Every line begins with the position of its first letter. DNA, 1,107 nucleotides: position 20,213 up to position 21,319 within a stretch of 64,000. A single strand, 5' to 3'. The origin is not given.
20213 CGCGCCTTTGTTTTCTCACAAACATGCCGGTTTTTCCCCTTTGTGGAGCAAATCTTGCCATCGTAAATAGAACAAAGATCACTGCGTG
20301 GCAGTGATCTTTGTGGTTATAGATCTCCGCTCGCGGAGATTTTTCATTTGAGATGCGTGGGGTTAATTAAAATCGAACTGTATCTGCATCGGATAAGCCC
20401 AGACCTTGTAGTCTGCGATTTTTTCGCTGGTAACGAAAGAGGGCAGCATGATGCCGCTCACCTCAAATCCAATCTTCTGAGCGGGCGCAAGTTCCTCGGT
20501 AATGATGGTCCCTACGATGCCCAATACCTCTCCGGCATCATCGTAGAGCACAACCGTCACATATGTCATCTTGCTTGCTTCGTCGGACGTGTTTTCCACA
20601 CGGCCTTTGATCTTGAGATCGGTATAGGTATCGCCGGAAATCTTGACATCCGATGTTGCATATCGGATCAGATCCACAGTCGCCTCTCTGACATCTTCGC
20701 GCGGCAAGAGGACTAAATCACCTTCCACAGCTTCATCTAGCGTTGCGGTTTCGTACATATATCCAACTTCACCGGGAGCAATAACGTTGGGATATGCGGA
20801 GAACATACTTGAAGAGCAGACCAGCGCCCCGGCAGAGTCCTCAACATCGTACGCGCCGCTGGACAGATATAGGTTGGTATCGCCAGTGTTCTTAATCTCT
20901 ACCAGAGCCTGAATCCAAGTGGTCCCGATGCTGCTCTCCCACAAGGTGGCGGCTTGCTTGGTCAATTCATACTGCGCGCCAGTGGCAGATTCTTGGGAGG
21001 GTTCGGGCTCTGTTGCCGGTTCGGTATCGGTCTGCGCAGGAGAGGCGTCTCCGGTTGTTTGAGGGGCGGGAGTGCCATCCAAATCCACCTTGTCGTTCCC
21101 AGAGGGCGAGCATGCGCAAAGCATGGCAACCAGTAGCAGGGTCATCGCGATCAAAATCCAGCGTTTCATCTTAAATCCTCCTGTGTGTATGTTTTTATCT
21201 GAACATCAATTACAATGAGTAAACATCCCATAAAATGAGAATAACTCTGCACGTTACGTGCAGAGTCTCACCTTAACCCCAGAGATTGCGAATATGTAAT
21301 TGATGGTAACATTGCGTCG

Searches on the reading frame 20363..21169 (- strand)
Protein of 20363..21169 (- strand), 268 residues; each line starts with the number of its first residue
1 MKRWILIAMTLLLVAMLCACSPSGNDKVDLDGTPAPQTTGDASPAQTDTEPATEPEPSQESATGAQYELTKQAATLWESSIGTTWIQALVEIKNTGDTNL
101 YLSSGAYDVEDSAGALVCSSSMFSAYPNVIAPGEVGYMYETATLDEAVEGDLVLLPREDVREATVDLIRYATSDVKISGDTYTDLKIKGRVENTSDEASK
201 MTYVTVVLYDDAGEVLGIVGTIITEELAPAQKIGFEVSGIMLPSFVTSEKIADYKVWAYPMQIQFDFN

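Call 9: search_protein_families(library=pfam, max_evalue=0.1, proteins=[window:20363-21169:-])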
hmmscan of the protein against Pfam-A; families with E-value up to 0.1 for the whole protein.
window:20363-21169:- (268 aa): 2 families
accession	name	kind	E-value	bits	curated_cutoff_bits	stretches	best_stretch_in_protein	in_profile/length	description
PF05324.18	Sperm_Ag_HE2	-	0.038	14.8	20.1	1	9-48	6-44/70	Sperm antigen HE2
PF00932.25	LTD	-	0.07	14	34.3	0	88-216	23-102/109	Lamin Tail Domain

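Call 11: find_encoding_contigs(protein=window:20363-21169:-, flank=6000, max_places=10)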
Protein window:20363-21169:- (268 aa): 17 contigs read that carry it; 10 places shown.
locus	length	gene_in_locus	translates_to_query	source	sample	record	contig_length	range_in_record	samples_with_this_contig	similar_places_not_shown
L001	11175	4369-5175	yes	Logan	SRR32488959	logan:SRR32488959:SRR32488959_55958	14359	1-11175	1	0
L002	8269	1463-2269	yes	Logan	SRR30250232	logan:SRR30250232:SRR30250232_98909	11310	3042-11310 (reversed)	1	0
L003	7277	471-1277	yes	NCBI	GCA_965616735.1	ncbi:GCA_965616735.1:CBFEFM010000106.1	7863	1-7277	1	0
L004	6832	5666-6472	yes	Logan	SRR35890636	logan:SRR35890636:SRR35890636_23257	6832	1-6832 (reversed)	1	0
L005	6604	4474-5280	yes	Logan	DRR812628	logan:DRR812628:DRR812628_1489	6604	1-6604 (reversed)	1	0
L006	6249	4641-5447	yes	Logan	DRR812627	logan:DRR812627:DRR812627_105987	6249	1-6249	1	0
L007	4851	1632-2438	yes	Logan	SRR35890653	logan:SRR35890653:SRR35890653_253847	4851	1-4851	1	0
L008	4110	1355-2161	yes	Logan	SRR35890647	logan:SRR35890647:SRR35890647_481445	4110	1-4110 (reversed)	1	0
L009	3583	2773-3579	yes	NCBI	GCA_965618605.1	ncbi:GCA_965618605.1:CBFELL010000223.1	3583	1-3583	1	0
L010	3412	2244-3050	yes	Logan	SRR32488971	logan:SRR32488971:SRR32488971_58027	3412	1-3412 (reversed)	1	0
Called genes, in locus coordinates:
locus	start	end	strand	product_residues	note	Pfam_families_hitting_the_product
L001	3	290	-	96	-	?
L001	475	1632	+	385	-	PF00890:FAD_binding_2 (weak), PF01134:GIDA (weak), PF01266:DAO (faint), PF07992:Pyr_redox_2 (faint), PF12831:FAD_oxidored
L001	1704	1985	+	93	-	PF16079:Phage_holin_5_2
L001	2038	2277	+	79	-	-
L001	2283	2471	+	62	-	-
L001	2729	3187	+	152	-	PF04397:LytTR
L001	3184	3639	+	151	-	-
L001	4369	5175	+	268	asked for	-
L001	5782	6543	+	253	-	PF06738:ThrE, PF12821:ThrE_2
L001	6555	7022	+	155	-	PF06738:ThrE (weak), PF12821:ThrE_2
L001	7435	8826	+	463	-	PF01554:MatE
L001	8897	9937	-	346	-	PF08240:ADH_N, PF16912:Glu_dehyd_C, PF00107:ADH_zinc_N, PF13602:ADH_zinc_N_2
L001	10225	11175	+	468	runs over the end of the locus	PF00890:FAD_binding_2 (faint), PF01134:GIDA (faint), PF01266:DAO (faint), PF01494:FAD_binding_3 (faint), PF05834:Lycopene_cycl (faint), PF07992:Pyr_redox_2 (faint), PF12831:FAD_oxidored (faint), PF21688:FAD-depend_C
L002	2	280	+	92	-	?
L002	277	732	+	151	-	-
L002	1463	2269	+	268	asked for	-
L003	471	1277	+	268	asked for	-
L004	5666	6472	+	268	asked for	-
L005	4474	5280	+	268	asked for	-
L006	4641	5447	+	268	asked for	-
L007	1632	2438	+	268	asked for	-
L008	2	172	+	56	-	?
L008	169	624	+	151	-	-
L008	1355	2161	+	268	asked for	-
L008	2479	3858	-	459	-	PF00239:Resolvase, PF07508:Recombinase, PF13408:Zn_ribbon_recom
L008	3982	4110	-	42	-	?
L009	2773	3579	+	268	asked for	-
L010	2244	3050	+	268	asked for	-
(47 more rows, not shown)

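Call 15: find_homologous_proteins(query=window:20363-21169:-, max_evalue=0.001)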
Query window:20363-21169:- (268 aa): 66 proteins with E <= 0.001 among 1877 candidates.
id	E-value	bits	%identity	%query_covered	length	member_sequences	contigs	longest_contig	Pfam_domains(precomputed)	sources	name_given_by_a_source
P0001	2.1e-170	583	100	100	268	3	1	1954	-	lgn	-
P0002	1.9e-77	278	51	99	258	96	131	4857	-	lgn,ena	-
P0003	2.8e-76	274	50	99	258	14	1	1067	-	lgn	-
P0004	1.0e-74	269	52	99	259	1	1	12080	-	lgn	-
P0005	1.2e-74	269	51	99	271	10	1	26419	-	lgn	-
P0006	9.0e-74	266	54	84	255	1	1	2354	-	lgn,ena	-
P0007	3.7e-73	264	49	99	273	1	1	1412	-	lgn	-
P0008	1.0e-70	256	46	99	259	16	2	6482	-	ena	-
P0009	1.1e-70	256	54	87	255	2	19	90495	-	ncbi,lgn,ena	-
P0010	5.9e-70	254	49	94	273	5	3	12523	-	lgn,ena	-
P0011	8.4e-70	253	48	99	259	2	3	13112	-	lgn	-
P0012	2.2e-69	252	50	99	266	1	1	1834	-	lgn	-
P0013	6.6e-69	250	49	99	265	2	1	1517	-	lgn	-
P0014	1.7e-68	249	47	99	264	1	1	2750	-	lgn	-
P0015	4.0e-68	248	54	79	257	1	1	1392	-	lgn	-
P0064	1.9e-43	167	63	42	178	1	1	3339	-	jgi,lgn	-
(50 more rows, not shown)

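Call 16: find_encoding_contigs(protein=P0005, flank=5000, max_places=2)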
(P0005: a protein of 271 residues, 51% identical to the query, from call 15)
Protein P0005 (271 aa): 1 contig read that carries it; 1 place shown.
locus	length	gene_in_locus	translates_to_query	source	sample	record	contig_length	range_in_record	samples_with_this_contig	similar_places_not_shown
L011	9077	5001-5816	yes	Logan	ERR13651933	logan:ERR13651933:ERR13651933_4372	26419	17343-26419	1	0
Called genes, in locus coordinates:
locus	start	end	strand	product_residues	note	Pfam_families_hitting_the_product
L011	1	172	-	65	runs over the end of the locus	-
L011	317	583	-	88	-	PF05339:DUF739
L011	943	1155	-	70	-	-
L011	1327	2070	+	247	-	PF01381:HTH_3, PF13443:HTH_26, PF13560:HTH_31 (faint), PF00717:Peptidase_S24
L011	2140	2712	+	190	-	-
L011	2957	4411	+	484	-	PF00239:Resolvase, PF07508:Recombinase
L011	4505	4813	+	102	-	-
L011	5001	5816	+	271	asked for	-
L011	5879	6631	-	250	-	PF02498:Bro-N, PF03374:ANT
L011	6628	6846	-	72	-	-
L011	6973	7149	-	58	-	-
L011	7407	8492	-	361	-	PF01510:Amidase_2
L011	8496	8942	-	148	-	PF05105:Phage_holin_4_1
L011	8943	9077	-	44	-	?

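Call 17: find_encoding_contigs(protein=P0009, flank=5000, max_places=3)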
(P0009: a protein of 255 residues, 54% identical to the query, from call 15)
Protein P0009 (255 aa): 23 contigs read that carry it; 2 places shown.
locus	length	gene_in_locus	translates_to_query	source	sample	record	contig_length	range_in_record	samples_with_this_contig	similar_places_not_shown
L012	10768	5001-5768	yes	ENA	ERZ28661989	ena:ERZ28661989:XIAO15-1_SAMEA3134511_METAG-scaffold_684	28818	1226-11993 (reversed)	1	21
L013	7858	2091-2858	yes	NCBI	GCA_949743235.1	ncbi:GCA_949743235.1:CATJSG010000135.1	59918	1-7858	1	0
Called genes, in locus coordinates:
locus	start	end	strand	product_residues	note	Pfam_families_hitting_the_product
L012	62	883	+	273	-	PF14337:Abi_alpha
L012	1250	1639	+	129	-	-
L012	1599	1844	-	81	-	-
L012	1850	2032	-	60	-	-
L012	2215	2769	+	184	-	PF01381:HTH_3, PF12844:HTH_19, PF13560:HTH_31 (weak)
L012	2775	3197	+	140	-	-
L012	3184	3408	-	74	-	-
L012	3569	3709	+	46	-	-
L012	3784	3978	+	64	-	PF10723:RepB-RCR_reg (weak)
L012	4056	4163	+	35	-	-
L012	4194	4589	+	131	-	PF15970:HicB-like_2, PF15919:HicB_lk_antitox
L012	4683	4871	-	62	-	-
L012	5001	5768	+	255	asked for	-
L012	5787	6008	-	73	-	-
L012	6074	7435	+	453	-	PF00239:Resolvase, PF13408:Zn_ribbon_recom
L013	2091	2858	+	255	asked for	-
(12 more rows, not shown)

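Call 18: find_encoding_contigs(protein=P0004, flank=5000, max_places=2)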
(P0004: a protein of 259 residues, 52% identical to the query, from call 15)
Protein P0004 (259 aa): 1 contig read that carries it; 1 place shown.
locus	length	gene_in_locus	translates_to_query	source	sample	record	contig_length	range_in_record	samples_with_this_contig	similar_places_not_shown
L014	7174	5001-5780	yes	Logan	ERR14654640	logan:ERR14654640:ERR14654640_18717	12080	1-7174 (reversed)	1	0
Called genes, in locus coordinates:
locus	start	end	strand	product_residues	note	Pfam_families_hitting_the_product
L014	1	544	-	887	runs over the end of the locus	PF00535:Glycos_transf_2, PF10111:Glyco_tranf_2_2, PF13641:Glyco_tranf_2_3, PF04464:Glyphos_transf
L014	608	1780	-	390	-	PF04464:Glyphos_transf, PF02350:Epimerase_2 (faint)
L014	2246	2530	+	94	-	PF13560:HTH_31 (weak), PF01381:HTH_3 (weak)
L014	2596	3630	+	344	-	PF12733:Cadherin-like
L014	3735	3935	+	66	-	PF11007:CotJA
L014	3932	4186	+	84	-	PF12652:CotJB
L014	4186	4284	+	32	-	PF05067:Mn_catalase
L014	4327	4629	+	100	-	-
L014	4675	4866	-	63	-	PF01402:RHH_1 (weak)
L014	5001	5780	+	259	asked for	-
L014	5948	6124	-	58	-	-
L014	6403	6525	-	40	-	-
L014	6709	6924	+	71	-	PF13443:HTH_26 (weak)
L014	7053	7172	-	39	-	?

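Call 35: search_protein_families(library=phrogs, max_evalue=1, proteins=[window:20363-21169:-])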
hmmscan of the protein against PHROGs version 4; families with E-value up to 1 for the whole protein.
window:20363-21169:- (268 aa): 8 families
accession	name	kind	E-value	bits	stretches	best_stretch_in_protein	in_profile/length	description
phrog_14275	-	unknown function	0.0017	19.1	1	159-221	82-142/178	-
phrog_17792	-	unknown function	0.075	14.4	0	193-217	15-39/143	-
phrog_12816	-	unknown function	0.17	13.1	1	3-63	4-65/140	-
phrog_1742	-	unknown function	0.17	12.8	1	172-248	9-83/108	-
phrog_1717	-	unknown function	0.2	12.4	1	1-54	1-54/176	-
phrog_5714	-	unknown function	0.21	12.8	1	58-95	52-87/95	-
phrog_1156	-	DNA, RNA and nucleotide metabolism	0.24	10.8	1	123-202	149-234/855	DNA primase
phrog_1267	-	lysis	0.46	12.2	1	6-63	5-60/119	Rz-like spanin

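Call 62: find_encoding_contigs(protein=P0064, flank=3000, max_places=3)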
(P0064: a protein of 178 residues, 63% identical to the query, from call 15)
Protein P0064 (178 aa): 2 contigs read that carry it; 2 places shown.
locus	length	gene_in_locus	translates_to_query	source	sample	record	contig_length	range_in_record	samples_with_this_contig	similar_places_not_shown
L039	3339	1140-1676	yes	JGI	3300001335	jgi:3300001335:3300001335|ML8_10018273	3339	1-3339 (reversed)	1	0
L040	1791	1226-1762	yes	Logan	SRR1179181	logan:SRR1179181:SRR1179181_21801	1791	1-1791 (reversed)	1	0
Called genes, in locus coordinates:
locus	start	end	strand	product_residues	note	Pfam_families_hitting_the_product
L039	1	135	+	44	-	?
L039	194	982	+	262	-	PF07833:Cu_amine_oxidN1 (weak)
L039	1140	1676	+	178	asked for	-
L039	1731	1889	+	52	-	-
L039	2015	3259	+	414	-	PF00239:Resolvase, PF07508:Recombinase, PF13408:Zn_ribbon_recom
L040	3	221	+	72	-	?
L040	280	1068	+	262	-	PF07833:Cu_amine_oxidN1 (weak)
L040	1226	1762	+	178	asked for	-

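Call 63: find_encoding_contigs(protein=P0002, flank=3000, max_places=4)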
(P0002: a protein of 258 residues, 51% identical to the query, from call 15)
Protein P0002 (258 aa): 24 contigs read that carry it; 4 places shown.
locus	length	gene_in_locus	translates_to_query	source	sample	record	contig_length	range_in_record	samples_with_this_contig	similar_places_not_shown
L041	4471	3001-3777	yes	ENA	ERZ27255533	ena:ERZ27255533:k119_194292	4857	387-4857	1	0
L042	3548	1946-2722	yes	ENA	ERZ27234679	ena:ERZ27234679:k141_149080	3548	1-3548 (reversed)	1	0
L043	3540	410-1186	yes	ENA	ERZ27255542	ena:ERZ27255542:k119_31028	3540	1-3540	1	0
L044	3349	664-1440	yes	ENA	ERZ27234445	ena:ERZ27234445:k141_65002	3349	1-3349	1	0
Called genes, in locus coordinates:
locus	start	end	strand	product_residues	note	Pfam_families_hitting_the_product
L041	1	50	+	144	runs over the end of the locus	?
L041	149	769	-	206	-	PF24161:CCDC39 (faint)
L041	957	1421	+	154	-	PF01668:SmpB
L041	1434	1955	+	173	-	PF00160:Pro_isomerase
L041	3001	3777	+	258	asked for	-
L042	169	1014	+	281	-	-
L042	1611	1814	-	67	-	PF12844:HTH_19, PF13560:HTH_31, PF01381:HTH_3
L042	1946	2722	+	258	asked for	-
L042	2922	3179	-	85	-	-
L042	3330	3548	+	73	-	?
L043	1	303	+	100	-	?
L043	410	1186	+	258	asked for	-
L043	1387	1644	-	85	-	-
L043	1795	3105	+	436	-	PF01266:DAO, PF01494:FAD_binding_3 (weak), PF13738:Pyr_redox_3 (faint), PF00355:Rieske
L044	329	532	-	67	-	PF12844:HTH_19, PF13560:HTH_31, PF01381:HTH_3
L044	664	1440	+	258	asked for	-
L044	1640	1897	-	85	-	-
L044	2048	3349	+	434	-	?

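Call 69: search_protein_families(library=ncbifam, max_evalue=0.01, proteins=[window:20363-21169:-])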
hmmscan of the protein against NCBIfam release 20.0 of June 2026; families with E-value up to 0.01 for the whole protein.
window:20363-21169:- (268 aa): 3 families
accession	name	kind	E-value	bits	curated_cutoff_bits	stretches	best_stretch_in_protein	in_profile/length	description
NF038353.1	FxLYD_dom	domain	1.1e-09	38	23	1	183-241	2-57/71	FxLYD domain-containing protein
NF046039.1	lipo_NMB0938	equivalog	0.001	18.3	80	1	11-56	10-56/277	NMB0938 family lipoprotein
NF047631.1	SodCMycob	equivalog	0.0017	17.9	230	1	3-72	8-73/236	superoxide dismutase[Cu-Zn]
